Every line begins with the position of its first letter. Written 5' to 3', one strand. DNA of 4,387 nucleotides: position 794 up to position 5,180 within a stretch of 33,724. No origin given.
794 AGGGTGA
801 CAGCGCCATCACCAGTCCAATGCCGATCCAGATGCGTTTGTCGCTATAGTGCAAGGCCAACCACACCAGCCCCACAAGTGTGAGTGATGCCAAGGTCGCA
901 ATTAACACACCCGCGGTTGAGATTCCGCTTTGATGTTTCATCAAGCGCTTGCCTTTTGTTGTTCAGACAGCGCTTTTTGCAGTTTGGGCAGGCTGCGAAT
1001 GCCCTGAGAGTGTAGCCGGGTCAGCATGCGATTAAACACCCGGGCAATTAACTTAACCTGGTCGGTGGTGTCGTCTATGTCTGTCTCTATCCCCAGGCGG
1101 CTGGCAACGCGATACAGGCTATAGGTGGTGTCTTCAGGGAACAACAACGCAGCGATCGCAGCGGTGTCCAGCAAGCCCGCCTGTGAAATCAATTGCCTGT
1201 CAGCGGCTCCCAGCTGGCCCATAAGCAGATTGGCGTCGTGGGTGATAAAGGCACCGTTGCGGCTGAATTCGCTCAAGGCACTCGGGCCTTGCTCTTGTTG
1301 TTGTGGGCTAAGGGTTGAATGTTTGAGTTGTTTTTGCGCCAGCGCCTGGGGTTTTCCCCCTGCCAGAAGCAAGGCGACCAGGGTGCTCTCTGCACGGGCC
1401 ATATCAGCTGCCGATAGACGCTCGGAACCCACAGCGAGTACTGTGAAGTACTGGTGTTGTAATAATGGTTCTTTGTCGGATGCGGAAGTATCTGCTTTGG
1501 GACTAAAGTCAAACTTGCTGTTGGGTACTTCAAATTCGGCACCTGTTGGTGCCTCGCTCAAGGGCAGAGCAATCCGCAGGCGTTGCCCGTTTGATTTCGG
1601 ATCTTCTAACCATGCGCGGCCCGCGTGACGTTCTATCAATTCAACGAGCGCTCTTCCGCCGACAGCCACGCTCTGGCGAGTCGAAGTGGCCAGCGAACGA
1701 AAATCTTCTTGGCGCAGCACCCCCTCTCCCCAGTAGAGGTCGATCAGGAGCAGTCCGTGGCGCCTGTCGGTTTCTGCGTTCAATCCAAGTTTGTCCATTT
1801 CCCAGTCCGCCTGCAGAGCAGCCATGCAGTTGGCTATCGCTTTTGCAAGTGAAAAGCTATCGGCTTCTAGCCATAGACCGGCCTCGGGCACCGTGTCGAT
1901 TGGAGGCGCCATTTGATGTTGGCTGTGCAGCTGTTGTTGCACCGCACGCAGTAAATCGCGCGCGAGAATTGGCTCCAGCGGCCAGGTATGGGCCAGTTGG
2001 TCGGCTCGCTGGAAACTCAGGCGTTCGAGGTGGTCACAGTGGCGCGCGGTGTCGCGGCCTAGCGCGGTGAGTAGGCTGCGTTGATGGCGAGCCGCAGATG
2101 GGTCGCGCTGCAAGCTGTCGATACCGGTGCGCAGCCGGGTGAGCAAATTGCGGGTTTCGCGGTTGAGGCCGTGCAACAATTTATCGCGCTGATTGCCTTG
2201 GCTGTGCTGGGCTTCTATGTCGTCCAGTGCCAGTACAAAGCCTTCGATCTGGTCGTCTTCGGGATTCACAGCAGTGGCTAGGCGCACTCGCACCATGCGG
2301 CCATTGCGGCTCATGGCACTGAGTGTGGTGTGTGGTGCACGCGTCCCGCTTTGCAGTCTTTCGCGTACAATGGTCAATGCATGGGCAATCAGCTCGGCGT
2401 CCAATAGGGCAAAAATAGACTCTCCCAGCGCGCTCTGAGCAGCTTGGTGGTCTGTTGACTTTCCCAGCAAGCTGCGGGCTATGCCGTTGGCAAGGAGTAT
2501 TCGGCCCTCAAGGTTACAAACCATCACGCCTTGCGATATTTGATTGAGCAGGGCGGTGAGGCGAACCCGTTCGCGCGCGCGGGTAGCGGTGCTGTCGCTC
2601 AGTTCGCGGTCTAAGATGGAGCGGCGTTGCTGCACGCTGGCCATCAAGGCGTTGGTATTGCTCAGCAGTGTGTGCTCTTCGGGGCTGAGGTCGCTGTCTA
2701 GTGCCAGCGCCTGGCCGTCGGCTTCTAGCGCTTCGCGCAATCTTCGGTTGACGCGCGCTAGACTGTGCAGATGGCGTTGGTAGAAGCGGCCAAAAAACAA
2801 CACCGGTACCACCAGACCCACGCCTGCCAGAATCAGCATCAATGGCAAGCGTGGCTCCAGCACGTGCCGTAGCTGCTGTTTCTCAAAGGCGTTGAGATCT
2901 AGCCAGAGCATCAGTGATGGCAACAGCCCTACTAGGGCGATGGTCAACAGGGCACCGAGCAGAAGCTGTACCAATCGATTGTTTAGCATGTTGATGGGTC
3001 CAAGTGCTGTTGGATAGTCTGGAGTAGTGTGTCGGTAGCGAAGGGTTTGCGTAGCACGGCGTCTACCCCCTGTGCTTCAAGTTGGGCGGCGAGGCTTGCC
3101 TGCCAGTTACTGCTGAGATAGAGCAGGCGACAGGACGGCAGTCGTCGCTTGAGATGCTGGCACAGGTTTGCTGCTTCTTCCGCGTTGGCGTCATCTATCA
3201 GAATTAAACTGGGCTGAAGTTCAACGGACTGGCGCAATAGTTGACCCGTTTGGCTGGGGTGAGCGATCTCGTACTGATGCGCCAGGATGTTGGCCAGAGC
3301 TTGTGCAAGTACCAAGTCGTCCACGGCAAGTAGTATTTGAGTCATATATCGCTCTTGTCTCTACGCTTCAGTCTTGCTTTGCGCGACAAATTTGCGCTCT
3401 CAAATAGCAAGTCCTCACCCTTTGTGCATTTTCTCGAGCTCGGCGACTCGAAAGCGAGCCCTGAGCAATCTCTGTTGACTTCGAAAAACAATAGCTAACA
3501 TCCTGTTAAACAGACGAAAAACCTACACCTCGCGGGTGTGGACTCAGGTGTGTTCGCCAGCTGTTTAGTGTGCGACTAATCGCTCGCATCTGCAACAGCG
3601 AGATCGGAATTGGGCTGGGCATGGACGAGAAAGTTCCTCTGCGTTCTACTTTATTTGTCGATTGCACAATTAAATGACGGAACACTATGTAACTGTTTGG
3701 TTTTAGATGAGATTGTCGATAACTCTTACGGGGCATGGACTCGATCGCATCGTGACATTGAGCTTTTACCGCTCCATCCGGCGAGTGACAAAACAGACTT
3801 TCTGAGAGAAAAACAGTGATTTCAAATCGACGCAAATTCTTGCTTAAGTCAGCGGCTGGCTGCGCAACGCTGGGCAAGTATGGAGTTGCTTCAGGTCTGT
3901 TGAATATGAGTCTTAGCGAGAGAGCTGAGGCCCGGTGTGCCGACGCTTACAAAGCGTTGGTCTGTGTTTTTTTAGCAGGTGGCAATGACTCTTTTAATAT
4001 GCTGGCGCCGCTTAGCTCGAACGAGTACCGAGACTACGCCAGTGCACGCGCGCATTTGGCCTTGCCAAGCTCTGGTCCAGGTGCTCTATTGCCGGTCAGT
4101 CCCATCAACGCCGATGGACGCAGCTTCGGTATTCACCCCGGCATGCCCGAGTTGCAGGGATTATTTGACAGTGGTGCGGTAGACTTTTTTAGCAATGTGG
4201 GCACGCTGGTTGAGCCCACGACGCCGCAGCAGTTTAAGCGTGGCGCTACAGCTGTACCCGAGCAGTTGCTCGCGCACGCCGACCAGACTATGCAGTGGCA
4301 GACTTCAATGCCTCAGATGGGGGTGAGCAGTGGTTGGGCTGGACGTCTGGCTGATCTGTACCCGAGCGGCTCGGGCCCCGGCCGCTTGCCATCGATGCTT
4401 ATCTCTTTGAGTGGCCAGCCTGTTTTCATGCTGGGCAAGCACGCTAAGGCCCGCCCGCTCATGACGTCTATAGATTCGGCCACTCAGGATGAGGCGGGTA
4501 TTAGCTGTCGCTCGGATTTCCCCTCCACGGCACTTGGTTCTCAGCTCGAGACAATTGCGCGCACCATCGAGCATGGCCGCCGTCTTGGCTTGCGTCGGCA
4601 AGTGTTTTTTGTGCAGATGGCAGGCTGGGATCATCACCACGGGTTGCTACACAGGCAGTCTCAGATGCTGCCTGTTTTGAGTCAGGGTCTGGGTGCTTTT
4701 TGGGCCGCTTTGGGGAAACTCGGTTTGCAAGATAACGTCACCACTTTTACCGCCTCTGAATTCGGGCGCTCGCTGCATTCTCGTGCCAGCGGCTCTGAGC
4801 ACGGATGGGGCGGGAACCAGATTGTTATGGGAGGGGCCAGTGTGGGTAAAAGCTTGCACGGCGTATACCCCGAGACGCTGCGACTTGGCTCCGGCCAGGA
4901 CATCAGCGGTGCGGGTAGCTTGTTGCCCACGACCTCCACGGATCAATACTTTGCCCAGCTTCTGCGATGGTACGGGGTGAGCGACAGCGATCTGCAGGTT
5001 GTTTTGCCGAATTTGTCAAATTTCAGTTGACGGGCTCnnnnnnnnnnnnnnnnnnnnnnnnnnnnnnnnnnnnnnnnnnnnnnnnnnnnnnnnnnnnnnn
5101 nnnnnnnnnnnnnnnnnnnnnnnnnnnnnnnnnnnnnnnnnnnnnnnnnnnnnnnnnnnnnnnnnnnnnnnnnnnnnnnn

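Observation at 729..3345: Receiver, sensor and mini-membrane-protein operon whose sensor ends in a catalytically degenerate DnaQ-like exonuclease domain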

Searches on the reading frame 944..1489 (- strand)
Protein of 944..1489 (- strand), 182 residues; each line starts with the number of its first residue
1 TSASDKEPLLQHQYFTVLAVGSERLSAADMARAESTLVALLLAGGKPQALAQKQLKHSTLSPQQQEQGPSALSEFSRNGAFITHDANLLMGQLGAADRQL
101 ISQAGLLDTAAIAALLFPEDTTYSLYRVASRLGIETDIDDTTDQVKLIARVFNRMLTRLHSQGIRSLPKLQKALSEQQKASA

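Call 37: predict_structure(alignment_id=A3)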
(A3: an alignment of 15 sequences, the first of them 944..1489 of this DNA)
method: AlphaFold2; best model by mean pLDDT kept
length: 182 residues; sequences in the alignment: 15
mean_pLDDT: 82.0   pTM: 0.79
mean pLDDT of the five models: 82.0, 81.3, 81.1, 79.9, 76.9
residues with pLDDT >= 90: 84; 70-90: 59; 50-70: 19; < 50: 20
segments of 3 or more residues with pLDDT < 50: 1-3, 28-31, 58-69
pLDDT, mean of each block of 10 residues (from residue 1): 65 90 57 75 87 62 43 73 92 86 92 95 94 92 94 95 93 92 79
secondary structure, 60 per line:
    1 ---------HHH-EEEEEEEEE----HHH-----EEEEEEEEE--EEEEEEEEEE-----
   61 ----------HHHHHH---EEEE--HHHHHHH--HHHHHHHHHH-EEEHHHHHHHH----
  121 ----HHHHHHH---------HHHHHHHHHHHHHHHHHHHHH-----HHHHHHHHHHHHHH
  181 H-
elements in order: E14-22 E35-43 E46-55 H71-76 E80-83 H86-92 H95-104 E106-108 H109-116 H125-131 H141-161 H167-181

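Call 41: fold_search(model_id=the predicted structure, library=pdb)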
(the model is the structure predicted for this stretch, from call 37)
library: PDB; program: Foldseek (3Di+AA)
matches with E <= 10: 324; with E <= 0.001: 5
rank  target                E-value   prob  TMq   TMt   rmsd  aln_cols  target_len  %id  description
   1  9qpc_A                1.0e-05  1.00  0.60  0.11   6.8       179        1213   18  DNA polymerase with inhibitor (released 2025-09-24)
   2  9qrn_A                1.1e-05  1.00  0.60  0.12   6.8       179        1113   18  DNA polymerase without DNA or inhibitor (released 2025-09-24)
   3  2is3_A                1.3e-04  1.00  0.48  0.44   8.1       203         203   15  Crystal Structure of Escherichia coli RNase T (released 2007-04-24)
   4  2ido_A                5.0e-04  1.00  0.49  0.51   9.5       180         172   15  Structure of the E. coli Pol III epsilon-Hot proofreading complex (released 2006-11-14)
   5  8zef_A                7.1e-04  1.00  0.52  0.12   7.0       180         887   12  Crystal structure of Staphylococcus aureus DinG protein in complex with ssDNA and Ca2+ (released 2025-05-21)
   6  9ii8_A                1.2e-03  1.00  0.43  0.11   8.4       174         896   14  Crystal structure of Staphylococcus aureus DinG protein in complex with ssDNA (released 2025-06-25)
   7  4xvk_A                1.5e-03  1.00  0.49  0.17   6.9       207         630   15  Binary complex of human polymerase nu and DNA with the finger domain closed (released 2015-03-11)
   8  4xvl_A                1.5e-03  1.00  0.48  0.16   7.0       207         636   14  Binary complex of human polymerase nu and DNA with the finger domain open (released 2015-03-11)
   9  4b8a_B                1.8e-03  1.00  0.49  0.37   9.4       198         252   14  Structure of yeast NOT1 MIF4G domain co-crystallized with CAF1 (released 2012-11-21)
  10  7lpz_A                2.0e-03  1.00  0.52  0.48   7.1       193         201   12  Crystal structures and ribonuclease activity of the Flavivirus host factor ERI3 that is involved in viral RNA synthesi (released 2022-02-16)
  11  7k05_A                2.1e-03  1.00  0.50  0.46   7.1       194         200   12  Crystal structures and ribonuclease activity of the Flavivirus host factor ERI3 that is involved in viral RNA synthesi (released 2021-10-06)
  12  1uoc_A                2.4e-03  1.00  0.47  0.34  10.4       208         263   13  X-ray structure of the RNase domain of the yeast Pop2 protein (released 2003-11-20)
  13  2p1j_B                3.2e-03  1.00  0.45  0.47  13.8       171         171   19  Crystal structure of a polC-type DNA polymerase III exonuclease domain from Thermotoga maritima (released 2007-03-20)
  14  2xri                  4.1e-03  1.00  0.47  0.42   7.9       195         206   13  Crystal structure of human ERI1 exoribonuclease 3 (released 2010-09-29)
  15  4b8c_A                5.9e-03  1.00  0.49  0.35  11.4       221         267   13  nuclease module of the yeast Ccr4-Not complex (released 2012-11-21)
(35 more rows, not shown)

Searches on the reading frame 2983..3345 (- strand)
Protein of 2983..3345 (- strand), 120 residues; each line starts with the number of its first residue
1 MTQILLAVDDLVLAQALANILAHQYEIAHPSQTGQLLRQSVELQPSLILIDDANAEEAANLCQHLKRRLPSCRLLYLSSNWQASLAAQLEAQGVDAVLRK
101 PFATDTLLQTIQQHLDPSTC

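Call 3: search_protein_families(library=pfam, proteins=[window:2983-3345:-], max_evalue=1)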
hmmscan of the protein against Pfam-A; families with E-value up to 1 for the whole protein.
window:2983-3345:- (120 aa): 2 families
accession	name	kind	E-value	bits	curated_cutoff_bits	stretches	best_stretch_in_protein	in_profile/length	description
PF00072.30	Response_reg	-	2.6e-07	31.2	30.2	1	4-112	1-111/111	Response regulator receiver domain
PF03942.20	DTW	-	0.029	14.6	33.7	1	19-81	30-89/195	DTW domain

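Call 4: search_protein_families(library=ncbifam, proteins=[window:2983-3345:-], max_evalue=1)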
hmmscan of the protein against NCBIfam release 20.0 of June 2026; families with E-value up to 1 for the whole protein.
window:2983-3345:- (120 aa): 18 families
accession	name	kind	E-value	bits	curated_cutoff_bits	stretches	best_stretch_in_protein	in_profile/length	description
NF045914.1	RespRegNblR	equivalog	1.1e-09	38.2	300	1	3-118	8-125/228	response regulator transcription factor NblR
NF046022.1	RespRegCpdRBruc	equivalog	0.00019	21.4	180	1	1-115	1-117/120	cell cycle two-component system response regulator CpdR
NF040689.1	MtrAB_MtrA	equivalog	0.00077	18.9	300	1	4-116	1-114/219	MtrAB system response regulator MtrA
NF041367.1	CheY_Halo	equivalog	0.00089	19.6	200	1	6-113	3-112/114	chemotaxis protein CheY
NF011896.0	PRK15369.1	equivalog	0.0014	18.3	242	1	2-113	4-119/211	two component system response regulator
NF008318.0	PRK11107.1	equivalog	0.0016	16.6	890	1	10-114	545-649/920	two-component sensor histidine kinase BarA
TIGR01818.1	ntrC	equivalog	0.003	16.4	558.6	1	11-114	12-113/463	nitrogen regulation protein NR(I)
NF007935.0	PRK10651.1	equivalog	0.0034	16.6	250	1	4-113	9-122/216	two-component system response regulator NarL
TIGR02154.1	PhoB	equivalog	0.0052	16.1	296.2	1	3-113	4-118/226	phosphate regulon transcriptional regulator PhoB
NF045901.1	HisKinLetSLeg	equivalog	0.006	14.6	1650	1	3-114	673-788/906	two-component system sensor histidine kinase LetS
NF040749.1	tetrathio_RR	equivalog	0.012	15.3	290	1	5-115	3-115/191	tetrathionate respiration response regulator TtrR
NF006900.1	PRK09390.1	equivalog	0.012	15.1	255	1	6-116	9-121/203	response regulator FixJ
NF007005.1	PRK09468.1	equivalog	0.02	14.3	331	1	2-113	4-117/237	osmolarity response regulator transcription factor OmpR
NF045717.1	DVU0259_DivK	exception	0.023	14.9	160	1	3-115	4-116/117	DVU0259 family response regulator domain-containing protein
NF051870.1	NAssimRespRegNtrX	equivalog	0.023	13.6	600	1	2-116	2-120/452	nitrogen assimilation response regulator NtrX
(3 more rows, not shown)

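Call 92: search_protein_families(library=padloc, proteins=[window:2983-3345:-], max_evalue=0.01)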
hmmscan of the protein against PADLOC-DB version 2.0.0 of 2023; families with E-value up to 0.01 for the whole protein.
window:2983-3345:- (120 aa): 0 families

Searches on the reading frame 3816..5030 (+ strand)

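Call 48: search_protein_families(library=pfam, proteins=[window:3816-5030:+], max_evalue=0.00001)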
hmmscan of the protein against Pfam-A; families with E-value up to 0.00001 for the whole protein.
window:3816-5030:+ (404 aa): 1 family
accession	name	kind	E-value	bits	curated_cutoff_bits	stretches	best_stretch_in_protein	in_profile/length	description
PF07394.17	DUF1501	-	4.2e-23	82.6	27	1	246-353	229-338/390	Protein of unknown function (DUF1501)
